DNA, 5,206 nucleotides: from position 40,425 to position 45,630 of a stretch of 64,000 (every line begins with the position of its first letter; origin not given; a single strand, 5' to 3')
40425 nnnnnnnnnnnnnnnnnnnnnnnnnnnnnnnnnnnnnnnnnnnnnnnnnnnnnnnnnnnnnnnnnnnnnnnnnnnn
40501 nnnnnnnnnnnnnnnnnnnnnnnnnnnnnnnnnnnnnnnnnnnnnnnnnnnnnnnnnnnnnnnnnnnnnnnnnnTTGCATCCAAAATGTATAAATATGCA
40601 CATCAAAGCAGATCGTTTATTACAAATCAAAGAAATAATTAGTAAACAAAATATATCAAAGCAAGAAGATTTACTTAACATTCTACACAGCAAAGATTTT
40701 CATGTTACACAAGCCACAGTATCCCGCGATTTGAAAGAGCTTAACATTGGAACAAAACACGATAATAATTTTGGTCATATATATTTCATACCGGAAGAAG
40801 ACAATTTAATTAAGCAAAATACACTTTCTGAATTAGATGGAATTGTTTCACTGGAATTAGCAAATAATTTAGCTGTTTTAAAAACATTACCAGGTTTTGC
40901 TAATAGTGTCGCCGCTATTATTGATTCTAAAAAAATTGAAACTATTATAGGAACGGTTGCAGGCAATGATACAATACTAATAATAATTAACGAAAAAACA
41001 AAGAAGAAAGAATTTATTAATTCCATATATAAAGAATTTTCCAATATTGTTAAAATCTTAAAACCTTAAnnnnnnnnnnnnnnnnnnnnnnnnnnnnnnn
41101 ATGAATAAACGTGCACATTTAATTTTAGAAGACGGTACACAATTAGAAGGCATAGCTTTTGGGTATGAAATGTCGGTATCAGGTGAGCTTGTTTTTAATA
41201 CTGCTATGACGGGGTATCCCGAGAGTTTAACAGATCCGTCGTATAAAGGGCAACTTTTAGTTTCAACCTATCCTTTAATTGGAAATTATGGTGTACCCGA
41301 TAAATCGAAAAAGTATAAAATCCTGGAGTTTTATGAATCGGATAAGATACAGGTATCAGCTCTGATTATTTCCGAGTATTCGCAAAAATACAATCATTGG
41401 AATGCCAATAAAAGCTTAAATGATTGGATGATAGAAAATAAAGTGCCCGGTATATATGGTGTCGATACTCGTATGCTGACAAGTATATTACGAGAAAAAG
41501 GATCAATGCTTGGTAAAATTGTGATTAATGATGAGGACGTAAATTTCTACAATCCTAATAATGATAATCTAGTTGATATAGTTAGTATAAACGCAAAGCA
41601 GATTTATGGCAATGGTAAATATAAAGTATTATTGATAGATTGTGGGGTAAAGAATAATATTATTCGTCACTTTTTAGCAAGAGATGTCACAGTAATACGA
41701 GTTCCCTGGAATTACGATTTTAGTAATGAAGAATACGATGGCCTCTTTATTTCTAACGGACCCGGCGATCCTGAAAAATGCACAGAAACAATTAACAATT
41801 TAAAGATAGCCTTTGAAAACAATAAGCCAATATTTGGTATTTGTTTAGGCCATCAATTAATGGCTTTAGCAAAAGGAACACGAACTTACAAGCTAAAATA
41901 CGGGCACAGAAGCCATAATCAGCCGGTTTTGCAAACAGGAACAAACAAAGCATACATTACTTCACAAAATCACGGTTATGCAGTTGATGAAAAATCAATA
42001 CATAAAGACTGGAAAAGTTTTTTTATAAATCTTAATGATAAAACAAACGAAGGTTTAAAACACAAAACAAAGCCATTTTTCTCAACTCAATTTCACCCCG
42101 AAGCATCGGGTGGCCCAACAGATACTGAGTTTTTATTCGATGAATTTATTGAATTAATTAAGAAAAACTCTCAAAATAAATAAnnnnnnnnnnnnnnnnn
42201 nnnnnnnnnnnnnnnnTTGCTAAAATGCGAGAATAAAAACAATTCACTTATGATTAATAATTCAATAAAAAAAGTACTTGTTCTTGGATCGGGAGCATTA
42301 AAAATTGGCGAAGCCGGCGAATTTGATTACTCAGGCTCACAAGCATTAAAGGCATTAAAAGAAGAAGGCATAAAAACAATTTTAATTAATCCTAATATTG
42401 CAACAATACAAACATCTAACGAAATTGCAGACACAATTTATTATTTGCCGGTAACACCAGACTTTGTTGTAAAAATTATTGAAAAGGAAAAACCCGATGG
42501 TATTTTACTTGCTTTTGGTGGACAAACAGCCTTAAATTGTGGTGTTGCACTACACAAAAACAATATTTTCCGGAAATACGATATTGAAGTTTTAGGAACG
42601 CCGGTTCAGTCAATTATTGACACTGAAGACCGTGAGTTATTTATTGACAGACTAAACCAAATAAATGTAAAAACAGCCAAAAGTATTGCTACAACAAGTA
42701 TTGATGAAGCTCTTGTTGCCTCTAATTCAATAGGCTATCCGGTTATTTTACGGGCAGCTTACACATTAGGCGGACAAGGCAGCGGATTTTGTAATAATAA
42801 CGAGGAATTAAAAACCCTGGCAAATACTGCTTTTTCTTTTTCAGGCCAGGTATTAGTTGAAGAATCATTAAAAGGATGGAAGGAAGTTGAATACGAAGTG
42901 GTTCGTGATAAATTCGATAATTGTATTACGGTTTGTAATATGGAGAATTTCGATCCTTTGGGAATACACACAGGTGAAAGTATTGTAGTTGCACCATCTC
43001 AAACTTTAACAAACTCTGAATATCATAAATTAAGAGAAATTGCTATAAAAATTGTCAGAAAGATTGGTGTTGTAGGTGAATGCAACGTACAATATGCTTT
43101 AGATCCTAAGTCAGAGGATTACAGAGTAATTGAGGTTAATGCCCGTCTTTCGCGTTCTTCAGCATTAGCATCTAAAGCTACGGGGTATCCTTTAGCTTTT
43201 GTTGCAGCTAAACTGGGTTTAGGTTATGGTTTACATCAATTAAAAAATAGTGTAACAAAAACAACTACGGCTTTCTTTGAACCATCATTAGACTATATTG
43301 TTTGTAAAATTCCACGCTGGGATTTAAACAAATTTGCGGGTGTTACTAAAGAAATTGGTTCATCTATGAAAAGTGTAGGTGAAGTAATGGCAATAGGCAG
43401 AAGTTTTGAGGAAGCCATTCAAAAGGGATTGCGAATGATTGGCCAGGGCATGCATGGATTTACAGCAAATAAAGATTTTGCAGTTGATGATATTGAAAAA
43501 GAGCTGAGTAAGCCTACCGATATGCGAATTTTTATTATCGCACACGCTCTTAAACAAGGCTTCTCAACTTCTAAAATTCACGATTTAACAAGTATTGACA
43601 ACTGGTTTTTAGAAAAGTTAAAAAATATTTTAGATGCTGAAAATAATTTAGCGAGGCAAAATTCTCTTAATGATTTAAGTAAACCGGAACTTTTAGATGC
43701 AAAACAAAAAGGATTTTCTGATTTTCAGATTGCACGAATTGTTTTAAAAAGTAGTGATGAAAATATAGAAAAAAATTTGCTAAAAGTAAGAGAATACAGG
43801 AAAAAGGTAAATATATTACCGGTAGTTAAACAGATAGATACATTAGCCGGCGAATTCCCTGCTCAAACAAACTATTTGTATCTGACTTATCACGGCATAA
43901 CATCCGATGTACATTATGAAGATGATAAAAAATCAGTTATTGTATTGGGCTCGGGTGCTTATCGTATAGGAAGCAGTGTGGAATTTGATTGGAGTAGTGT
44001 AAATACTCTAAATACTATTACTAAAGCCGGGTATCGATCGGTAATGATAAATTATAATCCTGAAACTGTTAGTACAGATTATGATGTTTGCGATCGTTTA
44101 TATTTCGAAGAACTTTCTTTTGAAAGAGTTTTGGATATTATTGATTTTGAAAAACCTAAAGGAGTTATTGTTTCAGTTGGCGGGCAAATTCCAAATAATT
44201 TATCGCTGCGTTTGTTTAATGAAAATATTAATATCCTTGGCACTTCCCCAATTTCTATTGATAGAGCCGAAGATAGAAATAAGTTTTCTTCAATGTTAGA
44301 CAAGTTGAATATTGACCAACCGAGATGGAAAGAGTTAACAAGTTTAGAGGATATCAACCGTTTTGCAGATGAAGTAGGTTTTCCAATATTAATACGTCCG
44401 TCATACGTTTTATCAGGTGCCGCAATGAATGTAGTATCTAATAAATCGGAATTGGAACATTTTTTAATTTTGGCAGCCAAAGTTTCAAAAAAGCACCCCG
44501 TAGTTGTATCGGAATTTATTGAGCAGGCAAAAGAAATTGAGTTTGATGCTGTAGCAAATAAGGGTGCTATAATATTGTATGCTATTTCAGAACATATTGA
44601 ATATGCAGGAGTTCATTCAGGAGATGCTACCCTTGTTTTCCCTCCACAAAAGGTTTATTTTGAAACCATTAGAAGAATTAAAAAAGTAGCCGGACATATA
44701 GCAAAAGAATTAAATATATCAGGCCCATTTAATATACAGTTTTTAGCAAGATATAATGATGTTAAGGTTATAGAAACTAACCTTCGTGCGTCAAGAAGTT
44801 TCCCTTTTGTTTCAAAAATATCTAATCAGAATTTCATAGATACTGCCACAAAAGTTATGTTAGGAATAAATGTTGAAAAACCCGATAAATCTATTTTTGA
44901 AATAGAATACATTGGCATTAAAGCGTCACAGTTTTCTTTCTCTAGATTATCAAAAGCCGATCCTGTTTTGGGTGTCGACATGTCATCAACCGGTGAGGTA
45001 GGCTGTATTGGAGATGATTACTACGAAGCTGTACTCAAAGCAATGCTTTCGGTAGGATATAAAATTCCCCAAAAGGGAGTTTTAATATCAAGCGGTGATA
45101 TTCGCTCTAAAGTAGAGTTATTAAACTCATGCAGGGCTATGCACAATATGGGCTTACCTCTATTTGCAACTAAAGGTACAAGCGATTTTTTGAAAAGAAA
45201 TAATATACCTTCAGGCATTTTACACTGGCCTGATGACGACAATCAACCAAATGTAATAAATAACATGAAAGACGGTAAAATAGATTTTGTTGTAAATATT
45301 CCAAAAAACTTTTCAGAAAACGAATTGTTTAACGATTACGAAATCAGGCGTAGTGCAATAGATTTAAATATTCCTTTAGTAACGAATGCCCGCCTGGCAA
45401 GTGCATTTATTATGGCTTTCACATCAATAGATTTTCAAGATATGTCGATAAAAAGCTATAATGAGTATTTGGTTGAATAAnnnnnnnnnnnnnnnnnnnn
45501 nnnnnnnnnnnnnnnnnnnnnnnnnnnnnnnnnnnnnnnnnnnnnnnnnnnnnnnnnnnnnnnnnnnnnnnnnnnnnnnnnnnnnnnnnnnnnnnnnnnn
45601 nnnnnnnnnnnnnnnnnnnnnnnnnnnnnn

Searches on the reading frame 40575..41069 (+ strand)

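Call 67: search_protein_families(library=pfam, proteins=[window:40575-41069:+], max_evalue=0.00001)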
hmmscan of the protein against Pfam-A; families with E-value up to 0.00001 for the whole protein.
window:40575-41069:+ (164 aa): 2 families
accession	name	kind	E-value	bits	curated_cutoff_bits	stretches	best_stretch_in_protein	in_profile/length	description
PF02863.23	Arg_repressor_C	-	8.1e-22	77.3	25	1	88-151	3-66/68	Arginine repressor, C-terminal domain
PF01316.27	Arg_repressor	-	1.1e-18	67.2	27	1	11-77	3-69/70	Arginine repressor, DNA binding domain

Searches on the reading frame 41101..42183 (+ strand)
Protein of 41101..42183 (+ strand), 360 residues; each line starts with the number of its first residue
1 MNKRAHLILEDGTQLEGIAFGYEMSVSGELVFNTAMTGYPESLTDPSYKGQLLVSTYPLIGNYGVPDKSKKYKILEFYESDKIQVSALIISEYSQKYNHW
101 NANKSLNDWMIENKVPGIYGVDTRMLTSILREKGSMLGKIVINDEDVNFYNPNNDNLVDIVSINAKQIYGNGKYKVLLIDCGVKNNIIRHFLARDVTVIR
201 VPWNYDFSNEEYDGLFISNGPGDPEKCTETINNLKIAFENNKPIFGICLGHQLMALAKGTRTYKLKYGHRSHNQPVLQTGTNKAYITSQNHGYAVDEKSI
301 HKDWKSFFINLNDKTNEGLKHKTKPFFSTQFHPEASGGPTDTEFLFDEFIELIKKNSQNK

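Call 67: search_protein_families(library=pfam, proteins=[window:41101-42183:+], max_evalue=0.00001)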
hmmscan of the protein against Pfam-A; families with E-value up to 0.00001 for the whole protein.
window:41101-42183:+ (360 aa): 3 families
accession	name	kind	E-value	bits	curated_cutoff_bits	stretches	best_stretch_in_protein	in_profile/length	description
PF00117.34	GATase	-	5.8e-55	186.4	22.8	1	177-351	1-189/190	Glutamine amidotransferase class-I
PF00988.28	CPSase_sm_chain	-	2.5e-49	166.7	27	1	7-140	1-126/126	Carbamoyl-phosphate synthase small chain, CPSase domain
PF07722.19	Peptidase_C26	-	4.2e-07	30.4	20.5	0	225-274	89-144/219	Peptidase C26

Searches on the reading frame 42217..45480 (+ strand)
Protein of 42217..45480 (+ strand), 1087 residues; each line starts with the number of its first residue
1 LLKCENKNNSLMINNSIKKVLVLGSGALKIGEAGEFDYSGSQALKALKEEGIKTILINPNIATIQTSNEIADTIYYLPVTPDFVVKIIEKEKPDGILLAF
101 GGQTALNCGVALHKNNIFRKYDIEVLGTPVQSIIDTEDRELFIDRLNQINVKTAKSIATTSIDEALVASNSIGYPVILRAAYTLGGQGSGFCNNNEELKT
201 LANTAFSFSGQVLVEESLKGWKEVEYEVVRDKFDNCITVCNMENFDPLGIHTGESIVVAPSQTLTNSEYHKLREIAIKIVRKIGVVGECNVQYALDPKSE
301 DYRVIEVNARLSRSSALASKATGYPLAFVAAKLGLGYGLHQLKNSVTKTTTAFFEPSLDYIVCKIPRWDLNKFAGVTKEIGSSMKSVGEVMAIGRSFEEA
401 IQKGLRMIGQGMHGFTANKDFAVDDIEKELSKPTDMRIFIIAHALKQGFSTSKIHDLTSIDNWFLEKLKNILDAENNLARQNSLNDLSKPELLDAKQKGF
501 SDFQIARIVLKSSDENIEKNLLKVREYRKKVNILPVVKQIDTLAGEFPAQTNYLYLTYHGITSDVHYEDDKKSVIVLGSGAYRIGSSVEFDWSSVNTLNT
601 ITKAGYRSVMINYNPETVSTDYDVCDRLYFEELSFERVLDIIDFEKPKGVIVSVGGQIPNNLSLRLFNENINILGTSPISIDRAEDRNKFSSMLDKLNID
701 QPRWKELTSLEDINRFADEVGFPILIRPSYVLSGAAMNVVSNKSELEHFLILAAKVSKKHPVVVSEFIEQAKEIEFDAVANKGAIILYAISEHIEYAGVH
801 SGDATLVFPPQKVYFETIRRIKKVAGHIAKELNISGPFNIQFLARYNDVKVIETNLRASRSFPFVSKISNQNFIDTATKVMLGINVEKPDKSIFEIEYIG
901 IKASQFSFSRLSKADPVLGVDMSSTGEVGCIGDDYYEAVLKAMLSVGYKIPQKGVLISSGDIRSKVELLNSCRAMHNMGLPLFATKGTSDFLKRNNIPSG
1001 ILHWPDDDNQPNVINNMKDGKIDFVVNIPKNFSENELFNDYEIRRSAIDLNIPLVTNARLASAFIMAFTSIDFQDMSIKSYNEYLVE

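Call 10: search_protein_families(library=pfam, proteins=[window:42217-45480:+], max_evalue=0.01)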
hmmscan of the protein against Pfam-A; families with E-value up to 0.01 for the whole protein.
window:42217-45480:+ (1087 aa): 9 families
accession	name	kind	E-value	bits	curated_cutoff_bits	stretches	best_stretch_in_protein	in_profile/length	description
PF02786.22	CPSase_L_D2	-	6.7e-109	362.8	19.8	2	138-341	1-210/211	Carbamoyl-phosphate synthase L chain, ATP binding domain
PF25596.1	CPSase_L_D1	-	6.5e-89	294.2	27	2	17-133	2-116/118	Carbamoyl phosphate synthase preATP-grasp domain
PF02787.25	CPSase_L_D3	-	1.6e-28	98.9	26.6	1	428-508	1-79/80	Carbamoyl-phosphate synthetase large chain, oligomerisation domain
PF02222.28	ATP-grasp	-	8e-23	81.4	27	2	693-857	2-162/179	ATP-grasp domain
PF02142.27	MGS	-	4.7e-18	65.5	24.1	1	967-1056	1-94/94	MGS-like domain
PF07478.18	Dala_Dala_lig_C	-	1.7e-16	60.8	24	2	168-309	31-174/204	D-ala D-ala ligase C-terminus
PF15632.11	ATPgrasp_Ter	-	3e-09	37.2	29.1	1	814-891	42-118/131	ATP-grasp in the biosynthetic pathway with Ter operon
PF01071.24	GARS_A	-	1.4e-06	28.8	27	0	146-274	10-148/194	Phosphoribosylglycinamide synthetase, ATP-grasp (A) domain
PF08443.16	RimK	-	7.8e-05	22.8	21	0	685-773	2-87/188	RimK-like ATP-grasp domain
